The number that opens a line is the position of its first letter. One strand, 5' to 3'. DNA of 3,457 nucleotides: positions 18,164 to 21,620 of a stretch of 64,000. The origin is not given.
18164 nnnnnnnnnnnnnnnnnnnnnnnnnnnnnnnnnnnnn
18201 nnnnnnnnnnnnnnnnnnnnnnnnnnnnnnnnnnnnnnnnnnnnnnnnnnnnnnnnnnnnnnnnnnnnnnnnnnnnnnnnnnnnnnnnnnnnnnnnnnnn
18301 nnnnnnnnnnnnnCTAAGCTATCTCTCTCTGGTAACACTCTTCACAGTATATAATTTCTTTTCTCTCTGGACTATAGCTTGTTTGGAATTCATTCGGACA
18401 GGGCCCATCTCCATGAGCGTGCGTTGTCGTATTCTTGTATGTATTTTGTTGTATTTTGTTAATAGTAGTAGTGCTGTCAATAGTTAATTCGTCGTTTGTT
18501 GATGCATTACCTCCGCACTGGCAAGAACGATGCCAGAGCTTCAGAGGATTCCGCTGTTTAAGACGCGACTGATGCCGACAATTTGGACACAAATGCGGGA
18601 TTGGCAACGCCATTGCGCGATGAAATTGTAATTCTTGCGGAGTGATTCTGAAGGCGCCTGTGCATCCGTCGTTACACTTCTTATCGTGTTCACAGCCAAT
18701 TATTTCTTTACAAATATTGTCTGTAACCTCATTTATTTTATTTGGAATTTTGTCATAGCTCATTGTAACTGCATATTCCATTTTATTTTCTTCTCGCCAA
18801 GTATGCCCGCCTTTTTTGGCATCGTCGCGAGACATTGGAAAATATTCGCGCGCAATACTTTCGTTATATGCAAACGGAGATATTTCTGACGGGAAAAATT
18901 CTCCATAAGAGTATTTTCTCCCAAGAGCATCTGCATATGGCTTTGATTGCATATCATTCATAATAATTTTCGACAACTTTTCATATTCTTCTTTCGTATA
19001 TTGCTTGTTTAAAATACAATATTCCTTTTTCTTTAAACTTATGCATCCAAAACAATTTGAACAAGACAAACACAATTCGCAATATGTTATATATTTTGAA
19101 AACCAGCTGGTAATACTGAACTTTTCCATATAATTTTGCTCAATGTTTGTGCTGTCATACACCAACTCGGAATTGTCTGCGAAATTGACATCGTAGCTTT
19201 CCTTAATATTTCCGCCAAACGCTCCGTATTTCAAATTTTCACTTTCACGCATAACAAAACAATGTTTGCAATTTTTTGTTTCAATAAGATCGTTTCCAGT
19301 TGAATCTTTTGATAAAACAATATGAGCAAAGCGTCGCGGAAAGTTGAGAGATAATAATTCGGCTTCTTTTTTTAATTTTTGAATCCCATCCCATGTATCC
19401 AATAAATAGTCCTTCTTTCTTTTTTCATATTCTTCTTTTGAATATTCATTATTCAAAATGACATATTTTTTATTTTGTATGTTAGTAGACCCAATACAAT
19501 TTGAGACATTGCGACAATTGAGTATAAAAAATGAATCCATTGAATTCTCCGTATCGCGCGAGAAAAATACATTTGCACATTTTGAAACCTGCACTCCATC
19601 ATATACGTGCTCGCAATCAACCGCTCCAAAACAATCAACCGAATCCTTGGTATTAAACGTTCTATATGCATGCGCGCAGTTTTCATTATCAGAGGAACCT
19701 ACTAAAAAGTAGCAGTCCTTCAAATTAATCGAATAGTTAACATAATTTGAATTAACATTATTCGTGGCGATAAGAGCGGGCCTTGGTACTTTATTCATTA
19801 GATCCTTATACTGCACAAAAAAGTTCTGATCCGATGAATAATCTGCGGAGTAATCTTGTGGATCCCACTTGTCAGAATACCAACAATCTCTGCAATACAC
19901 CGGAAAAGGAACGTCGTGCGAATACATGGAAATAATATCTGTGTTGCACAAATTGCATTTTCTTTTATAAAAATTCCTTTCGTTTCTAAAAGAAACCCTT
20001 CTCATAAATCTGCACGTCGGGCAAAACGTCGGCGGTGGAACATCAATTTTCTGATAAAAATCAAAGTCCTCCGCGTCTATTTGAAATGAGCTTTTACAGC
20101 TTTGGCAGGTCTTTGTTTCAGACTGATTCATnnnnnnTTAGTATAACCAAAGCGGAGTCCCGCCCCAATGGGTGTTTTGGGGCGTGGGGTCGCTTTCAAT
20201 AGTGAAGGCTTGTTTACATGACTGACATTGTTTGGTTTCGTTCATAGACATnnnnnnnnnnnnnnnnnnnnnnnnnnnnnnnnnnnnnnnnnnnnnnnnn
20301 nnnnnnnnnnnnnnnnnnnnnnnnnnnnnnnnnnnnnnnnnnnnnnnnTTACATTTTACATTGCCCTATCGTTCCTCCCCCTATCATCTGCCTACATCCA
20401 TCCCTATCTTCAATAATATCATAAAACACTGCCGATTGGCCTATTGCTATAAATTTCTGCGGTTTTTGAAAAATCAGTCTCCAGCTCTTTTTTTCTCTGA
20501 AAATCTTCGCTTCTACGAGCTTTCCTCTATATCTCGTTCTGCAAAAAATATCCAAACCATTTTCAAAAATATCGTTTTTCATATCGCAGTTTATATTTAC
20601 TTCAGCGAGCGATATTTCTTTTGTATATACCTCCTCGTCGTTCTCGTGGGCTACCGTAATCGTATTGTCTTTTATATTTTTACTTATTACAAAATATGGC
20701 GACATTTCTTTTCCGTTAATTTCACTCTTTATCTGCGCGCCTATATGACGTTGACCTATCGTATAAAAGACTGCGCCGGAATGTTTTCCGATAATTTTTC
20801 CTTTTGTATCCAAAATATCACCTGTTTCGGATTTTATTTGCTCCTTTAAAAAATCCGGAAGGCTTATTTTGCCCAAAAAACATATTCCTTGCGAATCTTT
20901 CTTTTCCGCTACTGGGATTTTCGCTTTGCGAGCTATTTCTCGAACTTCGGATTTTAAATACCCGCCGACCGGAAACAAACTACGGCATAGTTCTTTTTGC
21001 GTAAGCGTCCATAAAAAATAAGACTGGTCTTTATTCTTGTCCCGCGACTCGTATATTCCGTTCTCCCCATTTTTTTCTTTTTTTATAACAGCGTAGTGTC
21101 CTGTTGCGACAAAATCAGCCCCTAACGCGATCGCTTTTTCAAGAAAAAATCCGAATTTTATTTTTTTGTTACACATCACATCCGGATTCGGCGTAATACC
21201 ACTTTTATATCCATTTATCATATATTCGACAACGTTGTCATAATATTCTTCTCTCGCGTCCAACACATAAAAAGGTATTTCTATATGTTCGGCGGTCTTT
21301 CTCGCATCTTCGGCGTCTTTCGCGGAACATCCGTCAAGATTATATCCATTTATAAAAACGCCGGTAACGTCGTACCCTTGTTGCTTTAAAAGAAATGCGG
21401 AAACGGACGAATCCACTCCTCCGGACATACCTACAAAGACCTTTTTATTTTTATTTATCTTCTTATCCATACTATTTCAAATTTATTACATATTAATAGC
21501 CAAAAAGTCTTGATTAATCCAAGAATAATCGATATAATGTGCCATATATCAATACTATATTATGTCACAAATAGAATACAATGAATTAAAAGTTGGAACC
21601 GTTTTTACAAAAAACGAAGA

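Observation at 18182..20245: Cys-rich zinc-knuckle repeat protein flanked by in-frame, diverged duplicates of its own N- and C-termini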

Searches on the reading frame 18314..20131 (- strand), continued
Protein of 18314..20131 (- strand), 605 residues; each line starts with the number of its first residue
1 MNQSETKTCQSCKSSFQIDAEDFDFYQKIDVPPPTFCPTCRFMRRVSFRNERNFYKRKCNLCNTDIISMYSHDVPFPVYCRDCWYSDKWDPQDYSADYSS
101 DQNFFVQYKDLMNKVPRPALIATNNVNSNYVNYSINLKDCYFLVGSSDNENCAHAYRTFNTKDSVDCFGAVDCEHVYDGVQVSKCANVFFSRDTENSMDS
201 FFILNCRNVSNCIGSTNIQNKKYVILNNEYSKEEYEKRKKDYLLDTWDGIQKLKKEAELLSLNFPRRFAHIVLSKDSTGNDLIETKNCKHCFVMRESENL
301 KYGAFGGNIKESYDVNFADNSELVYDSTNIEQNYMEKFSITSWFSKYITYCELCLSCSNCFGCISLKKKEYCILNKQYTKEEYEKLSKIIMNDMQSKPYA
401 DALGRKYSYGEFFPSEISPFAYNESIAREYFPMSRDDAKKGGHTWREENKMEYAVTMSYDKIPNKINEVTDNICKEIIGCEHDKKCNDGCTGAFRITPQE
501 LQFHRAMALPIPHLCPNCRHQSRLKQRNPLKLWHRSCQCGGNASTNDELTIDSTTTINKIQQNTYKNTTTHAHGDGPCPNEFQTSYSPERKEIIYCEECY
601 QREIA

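Call 58: find_encoding_contigs(protein=P0076, flank=1500, max_places=3)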
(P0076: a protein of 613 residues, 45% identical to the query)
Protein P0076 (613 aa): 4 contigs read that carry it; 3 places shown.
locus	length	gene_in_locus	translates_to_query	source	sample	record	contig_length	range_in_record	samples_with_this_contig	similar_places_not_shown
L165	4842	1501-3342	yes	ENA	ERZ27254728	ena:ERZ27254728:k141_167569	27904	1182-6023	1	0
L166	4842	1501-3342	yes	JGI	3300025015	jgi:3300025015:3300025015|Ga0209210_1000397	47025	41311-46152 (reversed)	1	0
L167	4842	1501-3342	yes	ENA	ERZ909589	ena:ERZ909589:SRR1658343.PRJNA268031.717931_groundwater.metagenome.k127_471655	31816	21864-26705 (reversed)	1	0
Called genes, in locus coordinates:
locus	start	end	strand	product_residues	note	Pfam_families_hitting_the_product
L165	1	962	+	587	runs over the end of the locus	-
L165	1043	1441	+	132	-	PF01371:Trp_repressor (weak)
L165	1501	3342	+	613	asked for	-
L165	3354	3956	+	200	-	-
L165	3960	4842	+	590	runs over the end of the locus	-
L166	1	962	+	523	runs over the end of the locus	-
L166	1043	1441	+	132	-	PF01371:Trp_repressor (weak)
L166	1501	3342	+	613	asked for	-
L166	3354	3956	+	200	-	-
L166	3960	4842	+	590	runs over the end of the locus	-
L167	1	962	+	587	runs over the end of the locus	-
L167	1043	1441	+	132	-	PF01371:Trp_repressor (weak)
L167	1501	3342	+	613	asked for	-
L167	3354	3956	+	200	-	-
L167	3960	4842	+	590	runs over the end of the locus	-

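Call 59: find_encoding_contigs(protein=P0092, flank=1500, max_places=3)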
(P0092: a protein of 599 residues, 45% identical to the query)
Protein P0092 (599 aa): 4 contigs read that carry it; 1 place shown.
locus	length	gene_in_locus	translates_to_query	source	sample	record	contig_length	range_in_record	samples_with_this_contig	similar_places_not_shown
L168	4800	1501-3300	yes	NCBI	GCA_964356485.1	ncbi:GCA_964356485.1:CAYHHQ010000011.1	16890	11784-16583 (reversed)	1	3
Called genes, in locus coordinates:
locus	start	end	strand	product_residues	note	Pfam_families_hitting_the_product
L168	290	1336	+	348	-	PF01471:PG_binding_1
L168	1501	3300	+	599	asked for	-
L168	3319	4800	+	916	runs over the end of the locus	PF00133:tRNA-synt_1, PF09334:tRNA-synt_1g, PF13603:tRNA-synt_1_2, PF09334:tRNA-synt_1g, PF00300:His_Phos_1, PF00133:tRNA-synt_1, PF09334:tRNA-synt_1g (weak), PF08264:Anticodon_1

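Call 74: list_cluster_members(proteins=[P0001, window:20141-20251:-, window:20141-20245:-, window:18185-18301:-, P0062])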
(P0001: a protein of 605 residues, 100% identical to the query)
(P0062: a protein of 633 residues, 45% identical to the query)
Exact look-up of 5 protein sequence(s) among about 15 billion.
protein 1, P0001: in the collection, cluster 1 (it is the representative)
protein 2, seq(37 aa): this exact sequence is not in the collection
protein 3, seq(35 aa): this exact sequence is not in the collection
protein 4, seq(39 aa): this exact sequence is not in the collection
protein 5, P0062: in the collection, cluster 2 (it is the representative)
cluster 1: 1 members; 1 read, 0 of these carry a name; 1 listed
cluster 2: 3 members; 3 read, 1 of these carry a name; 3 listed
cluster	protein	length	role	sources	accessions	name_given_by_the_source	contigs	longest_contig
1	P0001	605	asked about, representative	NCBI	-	-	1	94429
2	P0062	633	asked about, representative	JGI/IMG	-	-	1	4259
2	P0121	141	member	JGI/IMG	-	hypothetical protein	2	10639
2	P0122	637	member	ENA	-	-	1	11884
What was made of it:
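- Tried and rejected: Exact look-up of the mini-ORF and C-stub peptides: not called as proteins in public collections (call 74).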

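Call 81: search_protein_families(library=pfam, alignment_id=A1, max_evalue=0.1)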
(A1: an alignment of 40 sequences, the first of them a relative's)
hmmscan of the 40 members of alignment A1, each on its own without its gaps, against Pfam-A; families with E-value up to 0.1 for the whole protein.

A. member 1, P0001 (605 aa): 0 families

B. families by the number of members that match (of 40 scanned): 8 families
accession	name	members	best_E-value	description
PF13451.12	zf_Tbcl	17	0.00012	Probable treble clef domain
PF23477.1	zf_Tbcl_2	9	8.1e-05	Probable treble clef zinc finger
PF09606.15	Med15_N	7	0.0012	ARC105/Med15 mediator subunit N-terminal KIX domain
PF01248.31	Ribosomal_L7Ae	2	0.0037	Ribosomal protein L7Ae/L30e/S12e/Gadd45 family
PF09723.15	Zn_ribbon_8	1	0.036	Zinc ribbon domain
PF07534.22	TLD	1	0.051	TLDc domain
PF18373.7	Spectrin_2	1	0.074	Spectrin like domain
PF22193.1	MvcA_ins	1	0.093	MvcA insertion domain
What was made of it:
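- On Treble-clef zinc fingers PF13451 / PF23477 / TIGR04272: Relatives give only weak hits (call 81).
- Closest known: Treble-clef zinc-finger domains PF13451. Different: Relatives hit only weakly (17/40 and 9/40, best E about 1e-4, call 81).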

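Call 82: search_solved_structures(query=A1, max_evalue=1)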
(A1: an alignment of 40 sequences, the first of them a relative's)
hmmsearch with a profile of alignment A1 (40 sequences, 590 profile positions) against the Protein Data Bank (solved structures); distinct sequences matched with E-value up to 1: 0.

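Call 83: search_protein_families(library=padloc, proteins=[window:18314-20131:-, P0002, P0041, P0065], max_evalue=0.1)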
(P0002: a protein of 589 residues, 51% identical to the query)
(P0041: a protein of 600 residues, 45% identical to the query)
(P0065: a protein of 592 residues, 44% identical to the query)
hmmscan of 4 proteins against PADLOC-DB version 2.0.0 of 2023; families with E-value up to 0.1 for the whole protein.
window:18314-20131:- (605 aa): 0 families

P0002 (589 aa): 0 families

P0041 (600 aa): 0 families

P0065 (592 aa): 0 families

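Call 90: list_cluster_members(proteins=[P0065, P0041, P0023, P0092])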
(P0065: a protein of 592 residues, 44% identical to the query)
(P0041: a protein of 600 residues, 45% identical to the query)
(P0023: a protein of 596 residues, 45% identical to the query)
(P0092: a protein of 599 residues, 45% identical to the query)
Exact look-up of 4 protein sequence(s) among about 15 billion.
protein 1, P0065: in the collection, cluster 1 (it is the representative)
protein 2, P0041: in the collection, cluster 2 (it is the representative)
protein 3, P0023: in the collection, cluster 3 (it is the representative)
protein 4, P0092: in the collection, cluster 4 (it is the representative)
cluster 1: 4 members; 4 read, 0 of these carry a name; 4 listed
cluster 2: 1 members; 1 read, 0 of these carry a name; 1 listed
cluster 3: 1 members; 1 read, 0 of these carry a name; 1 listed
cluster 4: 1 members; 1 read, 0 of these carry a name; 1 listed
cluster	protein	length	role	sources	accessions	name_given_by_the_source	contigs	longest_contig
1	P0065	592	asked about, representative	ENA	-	-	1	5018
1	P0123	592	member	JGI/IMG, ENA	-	-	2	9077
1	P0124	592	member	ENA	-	-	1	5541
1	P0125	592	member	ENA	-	-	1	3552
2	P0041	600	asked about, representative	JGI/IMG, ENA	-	-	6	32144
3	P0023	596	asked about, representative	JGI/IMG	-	-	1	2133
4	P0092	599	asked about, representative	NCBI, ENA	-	-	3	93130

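Call 91: find_encoding_contigs(protein=P0123, flank=1500, max_places=3)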
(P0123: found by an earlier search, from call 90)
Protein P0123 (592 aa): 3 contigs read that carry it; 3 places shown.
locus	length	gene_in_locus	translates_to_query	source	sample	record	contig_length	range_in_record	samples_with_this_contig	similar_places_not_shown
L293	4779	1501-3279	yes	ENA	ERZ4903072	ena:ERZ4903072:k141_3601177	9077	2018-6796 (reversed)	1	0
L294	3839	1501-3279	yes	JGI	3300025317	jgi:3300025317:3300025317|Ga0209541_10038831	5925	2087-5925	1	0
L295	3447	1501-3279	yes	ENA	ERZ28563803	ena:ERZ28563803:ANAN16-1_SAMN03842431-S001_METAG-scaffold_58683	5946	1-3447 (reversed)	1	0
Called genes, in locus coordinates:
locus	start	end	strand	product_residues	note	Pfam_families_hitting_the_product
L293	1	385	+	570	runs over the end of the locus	-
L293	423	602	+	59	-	-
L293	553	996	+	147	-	PF13470:PIN_3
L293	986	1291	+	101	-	-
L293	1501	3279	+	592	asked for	-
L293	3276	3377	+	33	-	-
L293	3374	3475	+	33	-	-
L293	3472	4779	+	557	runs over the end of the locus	-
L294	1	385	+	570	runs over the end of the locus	-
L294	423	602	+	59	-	-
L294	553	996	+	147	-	PF13470:PIN_3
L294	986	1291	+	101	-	-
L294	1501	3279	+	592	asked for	-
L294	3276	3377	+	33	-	-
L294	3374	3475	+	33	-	-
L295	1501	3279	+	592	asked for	-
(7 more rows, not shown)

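Call 92: find_encoding_contigs(protein=P0124, flank=1500, max_places=2)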
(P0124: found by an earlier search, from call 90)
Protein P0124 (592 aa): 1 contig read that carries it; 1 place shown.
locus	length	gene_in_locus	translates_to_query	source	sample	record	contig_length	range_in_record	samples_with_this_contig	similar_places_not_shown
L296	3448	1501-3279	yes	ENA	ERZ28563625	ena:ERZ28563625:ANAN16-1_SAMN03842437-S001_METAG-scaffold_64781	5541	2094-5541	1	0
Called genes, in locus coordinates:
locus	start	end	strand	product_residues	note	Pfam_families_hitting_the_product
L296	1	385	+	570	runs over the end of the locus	-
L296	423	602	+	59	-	-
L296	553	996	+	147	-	PF13470:PIN_3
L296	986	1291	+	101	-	-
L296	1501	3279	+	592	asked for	-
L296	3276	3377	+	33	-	-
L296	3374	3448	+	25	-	?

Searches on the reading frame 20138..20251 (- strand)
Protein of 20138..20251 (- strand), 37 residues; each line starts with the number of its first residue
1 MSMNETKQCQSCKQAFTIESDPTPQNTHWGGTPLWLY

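Call 3: search_protein_families(library=pfam, proteins=[window:20138-20251:-], max_evalue=1)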
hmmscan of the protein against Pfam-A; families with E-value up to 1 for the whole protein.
window:20138-20251:- (37 aa): 1 family
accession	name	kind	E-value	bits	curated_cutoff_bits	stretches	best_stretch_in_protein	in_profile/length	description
PF13717.11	Zn_ribbon_4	-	0.036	14.4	30.3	1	8-26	4-22/36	zinc-ribbon domain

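Call 4: search_protein_families(library=ncbifam, proteins=[window:20138-20251:-], max_evalue=1)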
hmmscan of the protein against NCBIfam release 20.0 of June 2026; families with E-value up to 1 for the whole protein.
window:20138-20251:- (37 aa): 0 families

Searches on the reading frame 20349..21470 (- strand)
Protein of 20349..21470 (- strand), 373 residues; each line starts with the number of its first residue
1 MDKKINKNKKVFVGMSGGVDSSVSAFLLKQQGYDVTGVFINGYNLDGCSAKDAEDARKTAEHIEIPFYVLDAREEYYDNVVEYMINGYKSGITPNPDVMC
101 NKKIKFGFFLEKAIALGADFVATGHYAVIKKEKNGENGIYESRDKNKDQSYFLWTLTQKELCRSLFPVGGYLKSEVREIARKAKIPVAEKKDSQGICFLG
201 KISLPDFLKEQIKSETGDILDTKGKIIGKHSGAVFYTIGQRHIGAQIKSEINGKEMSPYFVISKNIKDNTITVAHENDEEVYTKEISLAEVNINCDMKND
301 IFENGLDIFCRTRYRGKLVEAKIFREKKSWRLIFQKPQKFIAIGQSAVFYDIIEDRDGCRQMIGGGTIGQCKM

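Call 70: search_protein_families(library=pfam, proteins=[window:20349-21470:-], max_evalue=0.001)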
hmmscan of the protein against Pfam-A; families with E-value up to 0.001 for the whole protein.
window:20349-21470:- (373 aa): 8 families
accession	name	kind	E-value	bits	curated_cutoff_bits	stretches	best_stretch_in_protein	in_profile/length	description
PF03054.22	tRNA_Me_trans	-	2.5e-72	243.2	20.6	1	9-201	1-202/202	tRNA methyl transferase HUP domain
PF20259.3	tRNA_Me_trans_M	-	2.2e-17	62.8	27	1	206-275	2-66/66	tRNA methyl transferase PRC-barrel domain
PF20258.4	tRNA_Me_trans_C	-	1.1e-08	35.7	20.6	1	285-368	3-77/77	Aminomethyltransferase beta-barrel domain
PF24167.1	DUF7411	-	8.3e-07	29.2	28.7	1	10-86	2-72/194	Family of unknown function (DUF7411)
PF02540.23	NAD_synthase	-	1e-05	25.2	21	1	7-73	17-82/242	NAD synthase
PF00764.25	Arginosuc_synth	-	0.00019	22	27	1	10-83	1-72/162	Arginosuccinate synthase N-terminal HUP domain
PF06508.19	QueC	-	0.00089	19.2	22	0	11-72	2-60/210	Queuosine biosynthesis protein QueC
PF02568.20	ThiI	-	0.00094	19.3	20.5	0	10-59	5-52/197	Thiamine biosynthesis protein (ThiI)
